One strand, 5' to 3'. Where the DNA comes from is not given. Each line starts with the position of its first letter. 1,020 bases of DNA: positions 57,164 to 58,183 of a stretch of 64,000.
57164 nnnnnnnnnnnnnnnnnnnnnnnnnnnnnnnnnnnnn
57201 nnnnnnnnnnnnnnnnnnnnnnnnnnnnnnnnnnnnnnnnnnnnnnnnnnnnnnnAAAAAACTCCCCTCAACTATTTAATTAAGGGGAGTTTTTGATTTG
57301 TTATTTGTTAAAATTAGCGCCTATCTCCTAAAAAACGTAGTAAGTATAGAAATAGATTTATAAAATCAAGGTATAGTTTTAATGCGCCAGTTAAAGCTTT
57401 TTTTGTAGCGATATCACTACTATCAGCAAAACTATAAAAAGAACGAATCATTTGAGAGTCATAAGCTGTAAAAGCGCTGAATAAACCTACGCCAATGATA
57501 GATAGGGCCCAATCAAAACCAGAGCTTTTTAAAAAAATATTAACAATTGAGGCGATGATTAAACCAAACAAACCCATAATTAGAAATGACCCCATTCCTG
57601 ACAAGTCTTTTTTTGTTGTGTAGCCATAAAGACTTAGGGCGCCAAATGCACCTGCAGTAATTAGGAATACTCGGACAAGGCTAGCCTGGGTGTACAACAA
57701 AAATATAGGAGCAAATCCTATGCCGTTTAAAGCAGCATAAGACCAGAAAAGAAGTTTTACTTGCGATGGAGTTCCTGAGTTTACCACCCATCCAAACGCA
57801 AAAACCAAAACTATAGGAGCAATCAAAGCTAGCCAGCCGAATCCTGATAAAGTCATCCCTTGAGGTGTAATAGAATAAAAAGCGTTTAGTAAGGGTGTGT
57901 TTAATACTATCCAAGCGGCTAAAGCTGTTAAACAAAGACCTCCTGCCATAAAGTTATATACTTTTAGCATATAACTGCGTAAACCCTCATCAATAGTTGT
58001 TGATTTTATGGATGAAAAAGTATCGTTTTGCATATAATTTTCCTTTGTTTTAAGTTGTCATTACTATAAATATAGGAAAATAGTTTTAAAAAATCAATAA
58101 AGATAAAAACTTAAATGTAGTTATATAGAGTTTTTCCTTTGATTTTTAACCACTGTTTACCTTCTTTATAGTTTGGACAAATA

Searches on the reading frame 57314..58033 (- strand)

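Call 73: search_protein_families(library=pfam, proteins=[window:57314-58033:-], max_evalue=0.001)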
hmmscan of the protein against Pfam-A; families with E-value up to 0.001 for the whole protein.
window:57314-58033:- (239 aa): 1 family
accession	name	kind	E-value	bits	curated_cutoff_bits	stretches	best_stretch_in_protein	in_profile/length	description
PF01027.25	Bax1-I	-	5.4e-58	196.6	34.1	1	19-235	1-207/207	Inhibitor of apoptosis-promoting Bax1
